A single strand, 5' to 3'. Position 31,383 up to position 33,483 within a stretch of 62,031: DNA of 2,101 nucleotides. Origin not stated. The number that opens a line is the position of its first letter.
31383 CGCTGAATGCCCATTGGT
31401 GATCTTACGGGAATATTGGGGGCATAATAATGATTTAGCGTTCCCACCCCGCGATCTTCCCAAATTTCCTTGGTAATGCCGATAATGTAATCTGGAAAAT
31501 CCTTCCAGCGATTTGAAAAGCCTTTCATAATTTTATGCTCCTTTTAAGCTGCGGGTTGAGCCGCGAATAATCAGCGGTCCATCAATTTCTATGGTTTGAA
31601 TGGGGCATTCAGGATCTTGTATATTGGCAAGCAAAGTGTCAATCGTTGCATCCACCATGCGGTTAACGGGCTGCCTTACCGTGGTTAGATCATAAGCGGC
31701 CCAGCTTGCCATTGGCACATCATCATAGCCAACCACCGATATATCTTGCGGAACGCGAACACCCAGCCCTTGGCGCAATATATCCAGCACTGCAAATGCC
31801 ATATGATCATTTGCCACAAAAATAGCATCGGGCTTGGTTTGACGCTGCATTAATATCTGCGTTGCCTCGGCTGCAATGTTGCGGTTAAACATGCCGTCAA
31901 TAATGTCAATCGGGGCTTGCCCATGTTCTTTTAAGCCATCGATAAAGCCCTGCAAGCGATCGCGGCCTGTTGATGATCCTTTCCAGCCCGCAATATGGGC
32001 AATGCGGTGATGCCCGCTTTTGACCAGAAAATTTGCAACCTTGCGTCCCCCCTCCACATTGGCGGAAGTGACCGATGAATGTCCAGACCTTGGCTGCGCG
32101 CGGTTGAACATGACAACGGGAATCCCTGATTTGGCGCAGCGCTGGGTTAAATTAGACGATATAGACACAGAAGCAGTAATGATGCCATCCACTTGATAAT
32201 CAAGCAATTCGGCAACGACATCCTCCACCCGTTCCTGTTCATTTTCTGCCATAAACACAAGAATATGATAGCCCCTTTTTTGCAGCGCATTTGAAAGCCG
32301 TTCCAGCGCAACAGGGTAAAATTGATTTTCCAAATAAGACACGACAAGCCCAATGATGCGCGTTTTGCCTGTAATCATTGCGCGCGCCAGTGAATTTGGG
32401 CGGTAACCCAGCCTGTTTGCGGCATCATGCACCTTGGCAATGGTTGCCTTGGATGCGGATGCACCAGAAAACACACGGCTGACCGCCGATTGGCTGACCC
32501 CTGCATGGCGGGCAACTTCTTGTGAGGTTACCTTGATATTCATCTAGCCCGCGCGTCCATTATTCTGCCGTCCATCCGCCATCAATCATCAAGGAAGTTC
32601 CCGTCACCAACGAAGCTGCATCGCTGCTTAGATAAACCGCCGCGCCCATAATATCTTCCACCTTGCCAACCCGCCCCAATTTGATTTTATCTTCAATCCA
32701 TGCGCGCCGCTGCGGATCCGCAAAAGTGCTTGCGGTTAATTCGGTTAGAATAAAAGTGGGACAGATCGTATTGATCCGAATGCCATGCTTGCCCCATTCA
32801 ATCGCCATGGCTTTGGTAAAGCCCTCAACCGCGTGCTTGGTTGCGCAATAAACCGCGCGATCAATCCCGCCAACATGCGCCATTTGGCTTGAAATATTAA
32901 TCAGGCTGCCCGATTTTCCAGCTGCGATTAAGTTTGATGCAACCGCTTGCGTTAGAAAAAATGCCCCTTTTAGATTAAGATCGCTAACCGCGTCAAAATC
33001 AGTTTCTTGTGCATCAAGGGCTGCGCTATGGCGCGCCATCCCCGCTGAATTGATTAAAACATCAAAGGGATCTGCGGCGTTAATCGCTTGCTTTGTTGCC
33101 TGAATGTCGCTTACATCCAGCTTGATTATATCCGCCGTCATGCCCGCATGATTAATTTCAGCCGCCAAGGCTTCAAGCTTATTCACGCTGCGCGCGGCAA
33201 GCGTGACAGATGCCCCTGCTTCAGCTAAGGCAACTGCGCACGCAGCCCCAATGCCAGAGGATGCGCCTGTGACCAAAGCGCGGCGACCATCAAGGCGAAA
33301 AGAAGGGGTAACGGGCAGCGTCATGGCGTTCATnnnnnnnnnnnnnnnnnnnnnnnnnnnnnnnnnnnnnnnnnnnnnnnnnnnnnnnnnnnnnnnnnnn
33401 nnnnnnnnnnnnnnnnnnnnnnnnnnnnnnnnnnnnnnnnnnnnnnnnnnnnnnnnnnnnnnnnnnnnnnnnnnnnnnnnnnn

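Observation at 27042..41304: LacI-controlled 14-kb uptake and catabolic island whose enzyme set matches no pathway I can name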

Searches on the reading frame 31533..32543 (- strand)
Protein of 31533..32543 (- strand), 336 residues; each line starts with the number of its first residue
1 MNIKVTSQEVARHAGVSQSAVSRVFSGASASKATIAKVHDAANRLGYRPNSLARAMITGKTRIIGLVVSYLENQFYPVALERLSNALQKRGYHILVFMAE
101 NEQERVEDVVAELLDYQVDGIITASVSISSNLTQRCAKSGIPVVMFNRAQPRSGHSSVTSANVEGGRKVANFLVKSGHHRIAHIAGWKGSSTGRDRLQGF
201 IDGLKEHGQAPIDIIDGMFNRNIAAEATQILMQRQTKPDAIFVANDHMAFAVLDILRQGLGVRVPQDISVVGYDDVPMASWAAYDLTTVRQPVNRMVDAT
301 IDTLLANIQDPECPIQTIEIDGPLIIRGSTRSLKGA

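Call 3: search_protein_families(library=pfam, proteins=[window:31533-32543:-], max_evalue=0.01)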
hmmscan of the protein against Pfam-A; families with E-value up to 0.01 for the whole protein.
window:31533-32543:- (336 aa): 7 families
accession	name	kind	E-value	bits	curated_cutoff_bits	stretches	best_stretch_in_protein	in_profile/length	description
PF13377.12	Peripla_BP_3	-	2.7e-33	115.9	26.5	1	171-330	2-167/167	Periplasmic binding protein-like domain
PF00532.27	Peripla_BP_1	-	1e-22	81.4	22.2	1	63-294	3-246/281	Periplasmic binding proteins and sugar binding domain of LacI family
PF13407.12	Peripla_BP_4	-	2.7e-21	76.7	35.1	1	64-305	1-251/258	Periplasmic binding protein domain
PF00356.27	LacI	-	4.3e-11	42.9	27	1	8-50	3-46/46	Bacterial regulatory proteins, lacI family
PF01381.28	HTH_3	-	0.00042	20.7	23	1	6-40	11-46/55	Helix-turn-helix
PF13560.12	HTH_31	-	0.0015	19.2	27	0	5-30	15-40/64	Helix-turn-helix domain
PF13579.12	Glyco_trans_4_4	-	0.0022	18.8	29.7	0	226-300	62-131/158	Glycosyl transferase 4-like domain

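Call 5: search_protein_families(library=ncbifam, proteins=[window:31533-32543:-], max_evalue=0.001)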
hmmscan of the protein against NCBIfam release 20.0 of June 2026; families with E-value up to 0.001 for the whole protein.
window:31533-32543:- (336 aa): 21 families
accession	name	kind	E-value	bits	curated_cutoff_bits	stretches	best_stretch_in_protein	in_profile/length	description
NF047341.1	lactose_RbsR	equivalog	6.3e-70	236.1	382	1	4-332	2-330/331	ribose utilization transcriptional repressor RbsR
NF007743.0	PRK10423.1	equivalog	1.7e-55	188.5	531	1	6-329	3-329/330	ribose operon transcriptional repressor RbsR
NF007075.0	PRK09526.1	subfamily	2.6e-52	177.9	340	1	4-332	5-333/358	LacI family DNA-binding transcriptional regulator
NF007979.0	PRK10703.1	equivalog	4.1e-50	170.8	501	1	6-331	3-332/341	HTH-type transcriptional repressor PurR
NF008269.0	PRK11041.1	equivalog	4.6e-49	167.3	436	1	4-334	9-341/342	DNA-binding transcriptional regulator CytR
NF052440.1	TransRegGNTRPSEAE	equivalog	2.2e-48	165.1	400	1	4-330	5-333/333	HTH-type transcriptional regulator GntR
NF051853.1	TransRegUriRCory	equivalog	5.5e-44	150.6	550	1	6-331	2-325/327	transcriptional regulator UriR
TIGR01481.1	ccpA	equivalog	1.2e-43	149.8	442.35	1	5-320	3-319/330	catabolite control protein A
NF007449.0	PRK10014.1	subfamily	7e-43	147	310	1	4-325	6-339/342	Mal regulon transcriptional regulator MalI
NF007706.0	PRK10401.1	equivalog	7.2e-41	140.6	555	1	5-301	2-300/346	HTH-type transcriptional regulator GalS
TIGR02417.1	fruct_sucro_rep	subfamily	7.6e-40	137.1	389.55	1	8-315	3-315/327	D-fructose-responsive transcription factor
NF008452.0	PRK11303.1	equivalog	6e-39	134.1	385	1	8-314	4-314/332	catabolite repressor/activator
NF008002.0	PRK10727.1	equivalog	5.9e-38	130.8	557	1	6-327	3-326/341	HTH-type transcriptional regulator GalR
NF047913.1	TransRegIdnR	equivalog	3e-30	105.6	500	1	2-320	3-321/331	DNA-binding transcriptional regulator IdnR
NF011563.0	PRK14987.1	equivalog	2.7e-22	79.4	433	1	7-310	8-311/331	gluconate operon transcriptional repressor GntR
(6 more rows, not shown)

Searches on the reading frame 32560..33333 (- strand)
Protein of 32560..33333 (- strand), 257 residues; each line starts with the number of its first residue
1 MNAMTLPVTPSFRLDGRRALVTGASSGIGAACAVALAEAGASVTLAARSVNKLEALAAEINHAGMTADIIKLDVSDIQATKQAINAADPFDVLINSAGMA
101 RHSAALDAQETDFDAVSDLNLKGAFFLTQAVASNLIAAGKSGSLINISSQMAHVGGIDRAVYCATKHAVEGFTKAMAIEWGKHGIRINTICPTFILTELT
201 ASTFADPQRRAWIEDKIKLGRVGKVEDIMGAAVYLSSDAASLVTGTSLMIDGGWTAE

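Call 3: search_protein_families(library=pfam, proteins=[window:32560-33333:-], max_evalue=0.01)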
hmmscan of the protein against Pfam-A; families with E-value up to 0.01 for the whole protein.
window:32560-33333:- (257 aa): 10 families
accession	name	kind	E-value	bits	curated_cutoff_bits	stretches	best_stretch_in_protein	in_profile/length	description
PF13561.12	adh_short_C2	-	1.8e-55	188.5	27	1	23-255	1-236/236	Enoyl-(Acyl carrier protein) reductase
PF00106.31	adh_short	-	3.1e-53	180.6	26.6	1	19-206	3-193/195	short chain dehydrogenase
PF08659.16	KR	-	1.3e-12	48.4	22.6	1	20-176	4-163/180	KR domain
PF23441.1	SDR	-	8.3e-07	29.1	27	1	124-253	126-254/258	SDR-like rossmann domain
PF01370.27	Epimerase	-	1.5e-06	28.3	20.9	1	19-134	1-105/240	NAD dependent epimerase/dehydratase family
PF03435.24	Sacchrp_dh_NADP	-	5.4e-05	24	25.1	1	21-106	3-85/129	Saccharopine dehydrogenase NADP binding domain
PF13460.12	NAD_binding_10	-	0.0017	18.7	27.2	1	23-107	1-74/184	NAD(P)H-binding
PF02882.25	THF_DHG_CYH_C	-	0.004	16.9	27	1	11-57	31-77/160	Tetrahydrofolate dehydrogenase/cyclohydrolase, NAD(P)-binding domain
PF02558.23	ApbA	-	0.0065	16.5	22.2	0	27-94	8-71/150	Ketopantoate reductase PanE/ApbA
PF12242.14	Eno-Rase_NADH_b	-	0.0077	16.4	23.4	0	16-45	40-69/79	NAD(P)H binding domain of trans-2-enoyl-CoA reductase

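Call 5: search_protein_families(library=ncbifam, proteins=[window:32560-33333:-], max_evalue=0.001)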
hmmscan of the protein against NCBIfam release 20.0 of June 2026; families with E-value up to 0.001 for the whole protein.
window:32560-33333:- (257 aa): 237 families (the best 25 are shown)
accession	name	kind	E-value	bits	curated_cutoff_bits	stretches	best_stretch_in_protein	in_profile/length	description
TIGR01832.1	kduD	equivalog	1.3e-65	221.4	338.85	1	12-256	1-247/248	2-dehydro-3-deoxy-D-gluconate 5-dehydrogenase KduD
NF005467.0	PRK07060.1-5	equivalog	1.2e-61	208.4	360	1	11-256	4-244/245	SDR family oxidoreductase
NF005309.0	PRK06841.1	subfamily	4.7e-61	206.5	286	1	10-256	9-254/255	GolD/DthD family dehydrogenase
NF005711.0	PRK07523.1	subfamily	8.1e-60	202.5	413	1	11-256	5-253/255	SDR family oxidoreductase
NF005390.0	PRK06935.1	equivalog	7.7e-59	199.1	369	1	11-255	10-256/258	2-dehydro-3-deoxy-D-gluconate 5-dehydrogenase KduD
NF005466.0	PRK07060.1-3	equivalog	5.1e-58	196.6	438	1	12-256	5-251/252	short chain dehydrogenase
NF006070.0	PRK08213.1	subfamily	1.9e-57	194.7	279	1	9-256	5-258/259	gluconate 5-dehydrogenase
NF005559.1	PRK07231.1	subfamily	2.6e-57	194.2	215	1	13-255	1-248/249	glucose 1-dehydrogenase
NF004818.0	PRK06172.1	equivalog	1.6e-56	191.5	336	1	12-256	3-252/253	SDR family oxidoreductase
NF004778.0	PRK06124.1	equivalog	3.8e-56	190.3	303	1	9-256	4-254/256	SDR family oxidoreductase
TIGR01830.1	3oxo_ACP_reduc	equivalog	5e-56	190.1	297.75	1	19-253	1-237/239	3-oxoacyl-[acyl-carrier-protein] reductase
NF053807.1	RhamDHLra1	equivalog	1.1e-55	189.1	400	1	14-254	2-247/252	L-rhamnose 1-dehydrogenase Lra1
NF004791.0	PRK06138.1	equivalog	1.1e-55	188.7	312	1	13-256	2-251/252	SDR family oxidoreductase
NF005464.0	PRK07060.1-1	equivalog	1.3e-54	185.6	465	1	11-256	4-247/248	short chain dehydrogenase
NF006528.0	PRK08993.1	subfamily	1.1e-53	182.3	430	1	11-256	5-252/253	2-dehydro-3-deoxy-D-gluconate 5-dehydrogenase KduD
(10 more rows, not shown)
